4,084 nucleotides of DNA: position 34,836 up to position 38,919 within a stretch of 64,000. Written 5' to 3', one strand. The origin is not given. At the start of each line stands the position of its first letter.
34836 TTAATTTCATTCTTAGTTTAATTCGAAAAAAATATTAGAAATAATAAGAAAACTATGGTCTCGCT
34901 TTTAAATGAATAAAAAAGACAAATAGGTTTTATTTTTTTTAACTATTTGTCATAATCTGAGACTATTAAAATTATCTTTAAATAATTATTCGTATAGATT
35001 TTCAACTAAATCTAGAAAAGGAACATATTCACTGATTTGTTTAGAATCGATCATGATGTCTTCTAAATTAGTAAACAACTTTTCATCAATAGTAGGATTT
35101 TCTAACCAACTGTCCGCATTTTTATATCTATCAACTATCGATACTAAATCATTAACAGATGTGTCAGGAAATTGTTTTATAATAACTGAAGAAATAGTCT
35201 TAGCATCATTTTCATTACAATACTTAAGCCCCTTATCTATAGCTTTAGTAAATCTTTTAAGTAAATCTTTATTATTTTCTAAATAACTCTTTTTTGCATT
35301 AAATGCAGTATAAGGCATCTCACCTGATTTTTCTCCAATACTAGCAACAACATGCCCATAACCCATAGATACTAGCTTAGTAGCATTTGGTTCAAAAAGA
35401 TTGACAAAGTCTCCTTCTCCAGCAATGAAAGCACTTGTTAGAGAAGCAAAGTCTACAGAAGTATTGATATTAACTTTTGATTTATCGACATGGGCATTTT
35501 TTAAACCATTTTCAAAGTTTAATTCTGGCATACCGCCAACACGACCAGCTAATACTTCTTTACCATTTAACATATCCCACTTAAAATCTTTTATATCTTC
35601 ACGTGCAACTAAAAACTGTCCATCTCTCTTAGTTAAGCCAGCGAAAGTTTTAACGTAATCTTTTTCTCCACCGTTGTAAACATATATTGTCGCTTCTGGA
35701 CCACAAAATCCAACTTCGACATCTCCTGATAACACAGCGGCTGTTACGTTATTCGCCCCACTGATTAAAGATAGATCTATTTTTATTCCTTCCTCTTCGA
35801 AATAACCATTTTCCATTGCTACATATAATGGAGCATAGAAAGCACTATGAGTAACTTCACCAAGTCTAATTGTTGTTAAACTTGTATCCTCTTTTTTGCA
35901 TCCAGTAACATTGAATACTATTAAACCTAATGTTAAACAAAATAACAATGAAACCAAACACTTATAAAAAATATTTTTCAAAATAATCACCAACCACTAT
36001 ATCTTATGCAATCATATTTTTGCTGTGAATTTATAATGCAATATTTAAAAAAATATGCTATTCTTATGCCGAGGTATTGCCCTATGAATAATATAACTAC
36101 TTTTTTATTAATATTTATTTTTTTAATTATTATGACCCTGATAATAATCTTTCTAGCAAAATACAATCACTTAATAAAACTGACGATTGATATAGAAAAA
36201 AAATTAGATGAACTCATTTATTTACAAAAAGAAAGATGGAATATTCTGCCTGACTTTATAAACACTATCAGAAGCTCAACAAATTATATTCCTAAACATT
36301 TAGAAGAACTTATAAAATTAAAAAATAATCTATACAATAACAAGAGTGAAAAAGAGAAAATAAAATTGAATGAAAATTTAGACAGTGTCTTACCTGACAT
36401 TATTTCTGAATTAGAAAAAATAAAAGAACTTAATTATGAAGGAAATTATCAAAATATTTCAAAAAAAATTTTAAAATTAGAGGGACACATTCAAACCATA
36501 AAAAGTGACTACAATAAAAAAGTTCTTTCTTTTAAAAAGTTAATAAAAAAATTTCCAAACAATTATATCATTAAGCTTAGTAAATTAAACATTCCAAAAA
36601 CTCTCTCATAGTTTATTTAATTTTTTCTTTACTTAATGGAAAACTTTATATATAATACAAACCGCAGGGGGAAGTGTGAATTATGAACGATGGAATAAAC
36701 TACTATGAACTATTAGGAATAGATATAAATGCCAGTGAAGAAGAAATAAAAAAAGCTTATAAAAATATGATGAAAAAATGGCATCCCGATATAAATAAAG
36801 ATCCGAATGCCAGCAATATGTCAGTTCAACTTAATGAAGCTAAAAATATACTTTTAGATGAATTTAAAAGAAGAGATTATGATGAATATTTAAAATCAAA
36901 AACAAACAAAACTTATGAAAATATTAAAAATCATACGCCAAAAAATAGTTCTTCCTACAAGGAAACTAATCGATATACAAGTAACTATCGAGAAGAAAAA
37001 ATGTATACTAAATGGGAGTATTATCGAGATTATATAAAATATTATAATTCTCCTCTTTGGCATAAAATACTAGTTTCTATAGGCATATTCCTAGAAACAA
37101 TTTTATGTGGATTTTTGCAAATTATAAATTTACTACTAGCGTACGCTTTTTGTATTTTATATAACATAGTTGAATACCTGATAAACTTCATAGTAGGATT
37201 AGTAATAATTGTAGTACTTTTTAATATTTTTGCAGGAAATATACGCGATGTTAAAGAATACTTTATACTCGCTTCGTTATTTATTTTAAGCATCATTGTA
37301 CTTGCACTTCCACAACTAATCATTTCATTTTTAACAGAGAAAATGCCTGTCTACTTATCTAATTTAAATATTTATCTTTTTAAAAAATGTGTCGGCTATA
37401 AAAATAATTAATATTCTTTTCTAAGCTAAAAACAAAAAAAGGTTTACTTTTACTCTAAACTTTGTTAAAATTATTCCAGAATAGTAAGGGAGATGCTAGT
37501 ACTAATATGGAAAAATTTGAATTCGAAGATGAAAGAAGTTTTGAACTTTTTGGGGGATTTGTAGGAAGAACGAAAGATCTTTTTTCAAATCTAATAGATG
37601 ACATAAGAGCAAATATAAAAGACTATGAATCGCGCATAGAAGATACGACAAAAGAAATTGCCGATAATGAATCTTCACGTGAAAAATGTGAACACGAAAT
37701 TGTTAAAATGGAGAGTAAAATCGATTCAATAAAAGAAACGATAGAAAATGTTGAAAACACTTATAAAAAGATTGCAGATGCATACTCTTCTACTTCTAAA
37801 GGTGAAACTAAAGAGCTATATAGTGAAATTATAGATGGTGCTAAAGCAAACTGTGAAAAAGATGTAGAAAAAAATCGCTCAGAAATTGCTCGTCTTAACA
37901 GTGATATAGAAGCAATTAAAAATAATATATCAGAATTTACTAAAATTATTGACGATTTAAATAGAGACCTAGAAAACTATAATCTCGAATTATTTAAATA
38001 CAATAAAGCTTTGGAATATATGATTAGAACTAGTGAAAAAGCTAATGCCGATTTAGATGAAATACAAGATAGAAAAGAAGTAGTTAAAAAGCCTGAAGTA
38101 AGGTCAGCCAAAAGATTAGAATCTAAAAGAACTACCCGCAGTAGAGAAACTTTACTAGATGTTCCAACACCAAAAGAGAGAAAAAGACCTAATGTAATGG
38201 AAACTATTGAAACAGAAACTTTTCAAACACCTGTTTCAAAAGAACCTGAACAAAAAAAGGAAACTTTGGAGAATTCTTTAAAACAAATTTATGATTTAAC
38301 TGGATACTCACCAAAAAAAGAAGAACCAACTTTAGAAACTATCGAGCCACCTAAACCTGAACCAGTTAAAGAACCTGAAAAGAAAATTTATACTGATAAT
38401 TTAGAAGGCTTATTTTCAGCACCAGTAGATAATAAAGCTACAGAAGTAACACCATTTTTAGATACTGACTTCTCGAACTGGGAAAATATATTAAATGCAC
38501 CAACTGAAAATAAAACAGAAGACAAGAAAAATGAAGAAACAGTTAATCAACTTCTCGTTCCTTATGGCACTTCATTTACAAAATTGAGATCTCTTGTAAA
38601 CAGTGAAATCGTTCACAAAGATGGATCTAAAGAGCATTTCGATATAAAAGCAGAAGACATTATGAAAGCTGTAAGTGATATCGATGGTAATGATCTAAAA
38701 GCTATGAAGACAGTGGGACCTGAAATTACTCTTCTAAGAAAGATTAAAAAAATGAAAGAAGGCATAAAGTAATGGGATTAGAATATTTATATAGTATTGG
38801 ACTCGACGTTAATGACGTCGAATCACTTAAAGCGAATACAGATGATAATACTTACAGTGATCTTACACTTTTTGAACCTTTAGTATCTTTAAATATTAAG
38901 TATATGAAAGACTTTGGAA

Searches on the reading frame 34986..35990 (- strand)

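Call 51: search_protein_families(library=pfam, proteins=[window:34986-35990:-], max_evalue=0.001)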
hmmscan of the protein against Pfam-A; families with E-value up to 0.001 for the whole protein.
window:34986-35990:- (334 aa): 2 families
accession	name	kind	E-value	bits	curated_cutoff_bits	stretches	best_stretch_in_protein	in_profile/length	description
PF09084.16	NMT1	-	3.1e-20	73.5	20.5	1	53-261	5-212/216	NMT1/THI5 like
PF13379.11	NMT1_2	-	1e-12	48.8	24.7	1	40-266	7-246/252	NMT1-like family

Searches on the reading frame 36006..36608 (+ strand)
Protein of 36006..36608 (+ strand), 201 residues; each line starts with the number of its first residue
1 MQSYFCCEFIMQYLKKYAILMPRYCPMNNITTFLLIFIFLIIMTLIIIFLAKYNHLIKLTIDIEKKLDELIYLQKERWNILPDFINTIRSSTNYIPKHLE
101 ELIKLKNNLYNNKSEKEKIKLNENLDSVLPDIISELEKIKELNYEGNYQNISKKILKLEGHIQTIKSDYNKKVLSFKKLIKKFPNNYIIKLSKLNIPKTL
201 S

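Call 51: search_protein_families(library=pfam, proteins=[window:36006-36608:+], max_evalue=0.001)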
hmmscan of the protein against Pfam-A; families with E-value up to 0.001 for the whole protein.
window:36006-36608:+ (201 aa): 1 family
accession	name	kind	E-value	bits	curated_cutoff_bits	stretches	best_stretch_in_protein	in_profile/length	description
PF04011.17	LemA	-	2.9e-15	56.8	26.2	1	75-194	10-129/149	LemA family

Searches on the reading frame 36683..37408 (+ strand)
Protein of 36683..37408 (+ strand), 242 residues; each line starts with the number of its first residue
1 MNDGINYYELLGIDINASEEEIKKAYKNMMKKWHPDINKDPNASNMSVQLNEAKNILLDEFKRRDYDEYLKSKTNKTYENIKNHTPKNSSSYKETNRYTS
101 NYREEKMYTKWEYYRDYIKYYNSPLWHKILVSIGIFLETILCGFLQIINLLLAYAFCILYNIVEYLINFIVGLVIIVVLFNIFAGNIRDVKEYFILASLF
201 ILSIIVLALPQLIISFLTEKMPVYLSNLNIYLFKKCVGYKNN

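Call 51: search_protein_families(library=pfam, proteins=[window:36683-37408:+], max_evalue=0.001)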
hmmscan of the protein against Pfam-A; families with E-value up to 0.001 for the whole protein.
window:36683-37408:+ (242 aa): 1 family
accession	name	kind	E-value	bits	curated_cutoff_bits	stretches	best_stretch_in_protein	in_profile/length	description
PF00226.36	DnaJ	-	3.8e-20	72.2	27.8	1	6-67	1-63/63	DnaJ domain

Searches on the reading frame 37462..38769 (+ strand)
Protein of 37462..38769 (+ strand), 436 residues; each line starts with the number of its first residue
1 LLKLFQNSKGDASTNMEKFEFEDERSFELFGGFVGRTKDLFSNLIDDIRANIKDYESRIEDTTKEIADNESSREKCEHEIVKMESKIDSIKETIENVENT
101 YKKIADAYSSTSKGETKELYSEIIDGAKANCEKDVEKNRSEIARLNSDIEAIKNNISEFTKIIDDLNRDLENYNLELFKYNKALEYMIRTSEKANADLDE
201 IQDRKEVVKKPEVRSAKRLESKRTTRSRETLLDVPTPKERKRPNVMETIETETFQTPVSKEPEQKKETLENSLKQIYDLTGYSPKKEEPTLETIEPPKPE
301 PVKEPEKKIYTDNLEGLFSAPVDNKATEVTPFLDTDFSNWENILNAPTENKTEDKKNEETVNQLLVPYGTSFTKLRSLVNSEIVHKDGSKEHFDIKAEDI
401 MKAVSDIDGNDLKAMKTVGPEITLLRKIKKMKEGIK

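Call 51: search_protein_families(library=pfam, proteins=[window:37462-38769:+], max_evalue=0.001)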
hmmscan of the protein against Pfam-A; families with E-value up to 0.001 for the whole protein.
window:37462-38769:+ (436 aa): 5 families
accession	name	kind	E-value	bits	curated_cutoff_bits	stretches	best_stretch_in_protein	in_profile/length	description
PF06818.20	Fez1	-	0.00025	22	34.4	1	47-158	42-154/199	Fez1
PF12325.13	TMF_TATA_bd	-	0.0006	20.3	29.1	1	43-107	12-76/115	TATA element modulatory factor 1 TATA binding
PF01519.22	DUF16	-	0.00069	20.5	40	0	41-112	25-96/104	Protein of unknown function DUF16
PF04513.17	Baculo_PEP_C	-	0.00084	19.8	38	0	41-125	47-132/140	Baculovirus polyhedron envelope protein, PEP, C terminus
PF11932.13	DUF3450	-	0.00097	18.9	32.6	0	42-105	36-99/241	Protein of unknown function (DUF3450)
